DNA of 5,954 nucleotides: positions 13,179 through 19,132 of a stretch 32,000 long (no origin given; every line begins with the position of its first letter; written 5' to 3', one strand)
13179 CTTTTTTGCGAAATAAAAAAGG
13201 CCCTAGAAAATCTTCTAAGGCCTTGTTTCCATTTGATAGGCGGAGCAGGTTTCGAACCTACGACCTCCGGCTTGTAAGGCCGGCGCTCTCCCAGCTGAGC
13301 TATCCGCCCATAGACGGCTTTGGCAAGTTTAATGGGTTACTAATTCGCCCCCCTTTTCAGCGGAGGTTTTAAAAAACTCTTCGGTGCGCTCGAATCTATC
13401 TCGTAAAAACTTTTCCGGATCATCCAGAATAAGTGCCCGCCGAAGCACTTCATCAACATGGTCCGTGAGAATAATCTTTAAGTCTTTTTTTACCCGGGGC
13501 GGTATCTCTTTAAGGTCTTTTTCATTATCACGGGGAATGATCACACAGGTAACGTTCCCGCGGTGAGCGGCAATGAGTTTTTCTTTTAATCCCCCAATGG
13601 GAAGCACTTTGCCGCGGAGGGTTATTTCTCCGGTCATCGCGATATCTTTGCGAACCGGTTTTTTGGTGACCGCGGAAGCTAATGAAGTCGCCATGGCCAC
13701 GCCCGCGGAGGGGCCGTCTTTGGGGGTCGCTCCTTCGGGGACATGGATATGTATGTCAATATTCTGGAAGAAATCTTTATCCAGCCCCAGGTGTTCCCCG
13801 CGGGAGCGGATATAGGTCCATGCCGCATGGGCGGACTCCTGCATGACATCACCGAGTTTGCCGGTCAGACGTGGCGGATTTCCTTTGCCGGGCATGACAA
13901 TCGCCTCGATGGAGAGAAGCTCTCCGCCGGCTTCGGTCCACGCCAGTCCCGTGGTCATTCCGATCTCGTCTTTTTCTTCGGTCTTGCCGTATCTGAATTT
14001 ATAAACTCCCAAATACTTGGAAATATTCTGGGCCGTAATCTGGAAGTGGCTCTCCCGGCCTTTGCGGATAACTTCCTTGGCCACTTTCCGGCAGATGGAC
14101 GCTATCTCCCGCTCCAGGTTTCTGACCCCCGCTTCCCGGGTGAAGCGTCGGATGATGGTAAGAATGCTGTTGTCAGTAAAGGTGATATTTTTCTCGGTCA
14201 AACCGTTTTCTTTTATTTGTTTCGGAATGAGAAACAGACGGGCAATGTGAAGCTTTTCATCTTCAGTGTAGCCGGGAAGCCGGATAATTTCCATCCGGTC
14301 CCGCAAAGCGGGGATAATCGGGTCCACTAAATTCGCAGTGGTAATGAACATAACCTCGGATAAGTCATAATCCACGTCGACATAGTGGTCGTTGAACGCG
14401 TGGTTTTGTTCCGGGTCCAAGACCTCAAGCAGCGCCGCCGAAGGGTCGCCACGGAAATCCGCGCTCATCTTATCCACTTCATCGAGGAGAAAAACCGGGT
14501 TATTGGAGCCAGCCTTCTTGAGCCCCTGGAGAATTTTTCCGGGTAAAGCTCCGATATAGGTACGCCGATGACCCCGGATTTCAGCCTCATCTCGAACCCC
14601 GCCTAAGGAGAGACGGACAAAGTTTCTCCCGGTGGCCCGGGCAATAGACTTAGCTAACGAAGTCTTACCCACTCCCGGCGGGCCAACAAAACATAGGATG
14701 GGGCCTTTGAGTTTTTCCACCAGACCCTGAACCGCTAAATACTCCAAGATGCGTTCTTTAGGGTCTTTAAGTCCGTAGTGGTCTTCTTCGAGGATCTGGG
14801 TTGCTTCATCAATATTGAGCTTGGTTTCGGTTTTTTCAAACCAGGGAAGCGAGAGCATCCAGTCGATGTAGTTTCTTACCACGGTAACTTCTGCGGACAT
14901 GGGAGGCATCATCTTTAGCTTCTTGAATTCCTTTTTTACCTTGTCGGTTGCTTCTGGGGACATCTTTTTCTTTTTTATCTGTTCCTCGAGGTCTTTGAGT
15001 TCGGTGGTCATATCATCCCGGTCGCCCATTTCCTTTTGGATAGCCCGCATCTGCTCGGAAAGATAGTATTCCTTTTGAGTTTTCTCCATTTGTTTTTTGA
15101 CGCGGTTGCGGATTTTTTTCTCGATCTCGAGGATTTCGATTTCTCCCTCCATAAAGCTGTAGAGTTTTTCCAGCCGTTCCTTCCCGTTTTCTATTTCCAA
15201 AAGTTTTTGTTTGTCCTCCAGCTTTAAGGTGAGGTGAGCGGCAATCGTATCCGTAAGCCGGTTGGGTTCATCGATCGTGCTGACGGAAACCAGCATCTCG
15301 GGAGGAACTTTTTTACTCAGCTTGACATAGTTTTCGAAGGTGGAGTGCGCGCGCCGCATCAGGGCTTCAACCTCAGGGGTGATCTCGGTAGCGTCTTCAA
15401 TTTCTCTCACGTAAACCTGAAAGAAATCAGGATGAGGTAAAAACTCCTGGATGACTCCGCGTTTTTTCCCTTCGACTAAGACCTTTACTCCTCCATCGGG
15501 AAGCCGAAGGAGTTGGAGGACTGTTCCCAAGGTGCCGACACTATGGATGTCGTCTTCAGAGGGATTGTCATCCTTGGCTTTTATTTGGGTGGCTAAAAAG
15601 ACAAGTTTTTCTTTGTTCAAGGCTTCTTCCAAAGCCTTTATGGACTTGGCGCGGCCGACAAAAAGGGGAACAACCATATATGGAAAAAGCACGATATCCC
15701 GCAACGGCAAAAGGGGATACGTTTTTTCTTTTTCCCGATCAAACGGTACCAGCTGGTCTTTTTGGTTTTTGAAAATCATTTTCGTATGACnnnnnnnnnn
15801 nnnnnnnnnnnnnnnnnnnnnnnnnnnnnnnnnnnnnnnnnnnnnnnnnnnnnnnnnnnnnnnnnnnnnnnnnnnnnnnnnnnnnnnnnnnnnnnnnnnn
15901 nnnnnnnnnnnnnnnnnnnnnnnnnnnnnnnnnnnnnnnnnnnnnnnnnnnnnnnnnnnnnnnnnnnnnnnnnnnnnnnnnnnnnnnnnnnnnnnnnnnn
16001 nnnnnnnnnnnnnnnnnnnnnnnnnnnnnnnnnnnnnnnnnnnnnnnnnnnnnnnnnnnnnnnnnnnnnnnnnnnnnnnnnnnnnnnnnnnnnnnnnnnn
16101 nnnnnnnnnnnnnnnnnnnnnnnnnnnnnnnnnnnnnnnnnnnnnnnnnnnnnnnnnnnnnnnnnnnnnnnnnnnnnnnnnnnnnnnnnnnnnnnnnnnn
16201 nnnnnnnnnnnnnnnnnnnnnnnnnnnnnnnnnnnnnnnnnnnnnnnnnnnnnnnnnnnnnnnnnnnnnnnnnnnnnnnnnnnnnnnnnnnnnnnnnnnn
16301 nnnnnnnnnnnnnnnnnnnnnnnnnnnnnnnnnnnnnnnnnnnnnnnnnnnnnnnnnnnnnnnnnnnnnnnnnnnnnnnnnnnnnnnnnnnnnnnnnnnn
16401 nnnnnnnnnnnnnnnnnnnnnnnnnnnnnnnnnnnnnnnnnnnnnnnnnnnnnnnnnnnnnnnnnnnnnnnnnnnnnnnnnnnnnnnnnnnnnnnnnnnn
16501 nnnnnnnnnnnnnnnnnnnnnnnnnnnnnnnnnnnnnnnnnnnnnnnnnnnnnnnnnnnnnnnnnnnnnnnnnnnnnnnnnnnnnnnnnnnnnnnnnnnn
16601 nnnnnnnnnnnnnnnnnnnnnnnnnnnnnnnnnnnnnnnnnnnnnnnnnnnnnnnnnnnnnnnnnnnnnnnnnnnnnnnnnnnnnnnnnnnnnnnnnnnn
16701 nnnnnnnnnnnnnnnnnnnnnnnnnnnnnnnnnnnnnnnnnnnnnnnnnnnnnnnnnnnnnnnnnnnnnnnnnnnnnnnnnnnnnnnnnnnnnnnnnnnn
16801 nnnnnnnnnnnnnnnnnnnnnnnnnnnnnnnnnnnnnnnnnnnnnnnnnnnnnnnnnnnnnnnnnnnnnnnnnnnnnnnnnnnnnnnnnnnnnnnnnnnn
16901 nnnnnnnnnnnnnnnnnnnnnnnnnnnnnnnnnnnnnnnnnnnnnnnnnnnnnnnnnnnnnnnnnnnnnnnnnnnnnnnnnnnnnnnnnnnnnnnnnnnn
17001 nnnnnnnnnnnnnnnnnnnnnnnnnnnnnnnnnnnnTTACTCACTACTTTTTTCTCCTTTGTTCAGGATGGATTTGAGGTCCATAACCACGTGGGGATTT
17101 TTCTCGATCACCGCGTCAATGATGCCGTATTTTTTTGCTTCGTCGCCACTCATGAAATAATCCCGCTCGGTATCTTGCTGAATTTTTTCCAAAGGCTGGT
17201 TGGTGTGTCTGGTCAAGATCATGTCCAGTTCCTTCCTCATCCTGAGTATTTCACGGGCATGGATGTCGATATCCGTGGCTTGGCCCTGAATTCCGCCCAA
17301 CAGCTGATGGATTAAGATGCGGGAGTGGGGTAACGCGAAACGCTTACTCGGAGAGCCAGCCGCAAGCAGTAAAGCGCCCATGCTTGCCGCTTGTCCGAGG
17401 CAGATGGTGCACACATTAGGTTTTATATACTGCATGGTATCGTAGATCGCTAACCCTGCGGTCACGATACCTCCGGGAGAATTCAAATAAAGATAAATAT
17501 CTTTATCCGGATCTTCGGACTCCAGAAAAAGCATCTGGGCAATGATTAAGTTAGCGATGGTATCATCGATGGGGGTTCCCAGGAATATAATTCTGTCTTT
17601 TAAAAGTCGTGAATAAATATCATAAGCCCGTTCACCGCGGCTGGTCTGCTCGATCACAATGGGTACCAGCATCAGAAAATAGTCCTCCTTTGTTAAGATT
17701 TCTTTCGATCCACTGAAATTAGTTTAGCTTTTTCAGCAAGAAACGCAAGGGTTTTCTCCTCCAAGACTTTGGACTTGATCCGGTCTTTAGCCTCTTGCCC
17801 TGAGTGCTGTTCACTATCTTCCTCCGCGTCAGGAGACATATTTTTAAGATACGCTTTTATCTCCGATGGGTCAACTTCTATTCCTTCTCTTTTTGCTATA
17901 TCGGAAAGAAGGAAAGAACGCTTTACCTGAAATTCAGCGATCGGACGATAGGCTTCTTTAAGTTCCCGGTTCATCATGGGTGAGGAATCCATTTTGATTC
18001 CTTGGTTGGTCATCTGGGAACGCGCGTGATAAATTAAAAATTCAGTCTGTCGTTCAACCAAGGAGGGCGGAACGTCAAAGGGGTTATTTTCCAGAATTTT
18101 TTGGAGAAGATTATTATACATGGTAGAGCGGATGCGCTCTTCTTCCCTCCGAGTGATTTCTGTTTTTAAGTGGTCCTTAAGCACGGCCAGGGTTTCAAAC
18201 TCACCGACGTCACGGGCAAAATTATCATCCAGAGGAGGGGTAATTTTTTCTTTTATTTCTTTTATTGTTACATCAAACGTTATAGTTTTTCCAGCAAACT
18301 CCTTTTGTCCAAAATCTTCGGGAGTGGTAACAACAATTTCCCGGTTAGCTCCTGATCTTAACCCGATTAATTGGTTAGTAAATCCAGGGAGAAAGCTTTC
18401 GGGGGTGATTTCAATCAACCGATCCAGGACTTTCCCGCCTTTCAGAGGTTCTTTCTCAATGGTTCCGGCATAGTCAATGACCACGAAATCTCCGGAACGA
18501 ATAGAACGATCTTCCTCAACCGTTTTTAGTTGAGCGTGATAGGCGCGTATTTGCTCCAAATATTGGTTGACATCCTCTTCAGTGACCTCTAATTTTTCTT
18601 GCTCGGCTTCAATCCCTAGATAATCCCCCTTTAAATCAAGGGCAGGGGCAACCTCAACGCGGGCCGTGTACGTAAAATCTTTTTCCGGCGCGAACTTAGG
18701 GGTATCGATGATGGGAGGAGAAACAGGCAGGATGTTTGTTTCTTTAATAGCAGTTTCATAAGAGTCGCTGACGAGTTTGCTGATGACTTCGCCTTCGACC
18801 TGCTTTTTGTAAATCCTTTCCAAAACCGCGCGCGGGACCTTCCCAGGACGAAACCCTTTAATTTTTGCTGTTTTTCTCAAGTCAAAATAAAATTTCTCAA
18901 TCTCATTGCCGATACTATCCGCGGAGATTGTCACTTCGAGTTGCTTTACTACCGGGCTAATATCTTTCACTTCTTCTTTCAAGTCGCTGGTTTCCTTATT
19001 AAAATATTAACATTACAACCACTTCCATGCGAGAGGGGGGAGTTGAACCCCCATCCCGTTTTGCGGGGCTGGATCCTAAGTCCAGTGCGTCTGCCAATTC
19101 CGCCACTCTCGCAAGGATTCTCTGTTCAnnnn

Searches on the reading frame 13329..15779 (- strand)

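Call 48: search_protein_families(library=pfam, proteins=[window:13329-15779:-], max_evalue=0.00001)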
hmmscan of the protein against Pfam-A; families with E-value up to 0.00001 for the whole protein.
window:13329-15779:- (816 aa): 6 families
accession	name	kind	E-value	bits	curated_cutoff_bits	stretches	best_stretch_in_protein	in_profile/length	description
PF05362.19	Lon_C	-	2e-92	308.8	21.1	1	580-784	1-204/205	Lon protease (S16) C-terminal proteolytic domain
PF02190.22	LON_substr_bdg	-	3.5e-53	180.9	28.7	1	20-211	1-199/200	ATP-dependent protease La (LON) substrate-binding domain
PF00004.35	AAA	-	2.2e-27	96.5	21.2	1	362-500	1-127/131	ATPase family associated with various cellular activities (AAA)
PF22667.2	Lon_lid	-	6.2e-23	80.7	27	1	523-575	1-53/57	Lon protease AAA+ ATPase lid domain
PF07728.20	AAA_5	-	1.5e-10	41.7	22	1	362-496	2-139/139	AAA domain (dynein-related subfamily)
PF13541.12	ChlI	-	8.4e-06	26.1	27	0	672-752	41-121/121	Subunit ChlI of Mg-chelatase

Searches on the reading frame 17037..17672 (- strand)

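Call 3: search_protein_families(library=pfam, proteins=[window:17037-17672:-])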
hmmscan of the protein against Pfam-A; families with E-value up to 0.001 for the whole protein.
window:17037-17672:- (211 aa): 1 family
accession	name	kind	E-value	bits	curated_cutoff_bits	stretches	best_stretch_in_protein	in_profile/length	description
PF00574.28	CLP_protease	-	4.8e-86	287.7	20.2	1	12-191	2-181/182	Clp protease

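Call 4: search_protein_families(library=ncbifam, proteins=[window:17037-17672:-])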
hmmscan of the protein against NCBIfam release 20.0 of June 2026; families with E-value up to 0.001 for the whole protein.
window:17037-17672:- (211 aa): 10 families
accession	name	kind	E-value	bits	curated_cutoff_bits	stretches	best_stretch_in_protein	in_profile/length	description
NF001368.0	PRK00277.1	subfamily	1.6e-100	335.1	249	1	2-193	8-199/203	ATP-dependent Clp protease proteolytic subunit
TIGR00493.1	clpP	equivalog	2.9e-98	327.3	308.6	1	2-191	3-192/192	ATP-dependent Clp endopeptidase proteolytic subunit ClpP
NF009203.0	PRK12551.1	equivalog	7.8e-84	280.3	359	1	2-194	1-193/196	ATP-dependent Clp protease proteolytic subunit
NF009205.0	PRK12553.1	subfamily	2e-82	275.9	228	1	4-192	15-205/211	ATP-dependent Clp protease proteolytic subunit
NF011090.0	PRK14513.1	equivalog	3.5e-80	268.6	347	1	2-192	3-193/201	ATP-dependent Clp protease proteolytic subunit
NF011091.0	PRK14514.1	equivalog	1.2e-76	257.2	361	1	2-192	30-220/221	ATP-dependent Clp endopeptidase proteolytic subunit ClpP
NF009204.0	PRK12552.1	equivalog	7.5e-57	192.3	263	1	18-194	22-217/225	ATP-dependent Clp protease proteolytic subunit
NF011089.0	PRK14512.1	equivalog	1.2e-52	178.6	251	1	19-192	21-194/200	ATP-dependent Clp protease proteolytic subunit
NF045540.1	scaf_prot_MCP1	exception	4.8e-19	68.5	475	1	50-191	24-163/652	ClpP-like prohead protease/major capsid protein fusion protein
NF045542.1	Clp_rel_HeadMat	equivalog_domain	5.8e-19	68.6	120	1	53-188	31-165/165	head maturation protease, ClpP-related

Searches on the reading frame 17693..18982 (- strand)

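Call 3: search_protein_families(library=pfam, proteins=[window:17693-18982:-])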
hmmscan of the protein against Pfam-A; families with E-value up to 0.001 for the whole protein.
window:17693-18982:- (429 aa): 3 families
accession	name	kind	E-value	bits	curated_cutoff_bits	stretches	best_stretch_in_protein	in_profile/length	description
PF05697.18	Trigger_N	-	2.7e-38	131.9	22.2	1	1-145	1-144/144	Bacterial trigger factor protein (TF)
PF05698.19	Trigger_C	-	2.7e-26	93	22.7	1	264-416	1-161/162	Bacterial trigger factor protein (TF) C-terminus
PF00254.34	FKBP_C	-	8.5e-09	36.1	21.1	1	159-240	3-93/94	FKBP-type peptidyl-prolyl cis-trans isomerase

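Call 4: search_protein_families(library=ncbifam, proteins=[window:17693-18982:-])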
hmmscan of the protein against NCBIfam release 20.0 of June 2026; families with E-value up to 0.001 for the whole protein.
window:17693-18982:- (429 aa): 1 family
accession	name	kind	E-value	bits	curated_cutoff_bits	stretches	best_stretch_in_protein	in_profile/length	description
TIGR00115.1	tig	equivalog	6.2e-112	374.4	180.2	1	13-415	3-409/410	trigger factor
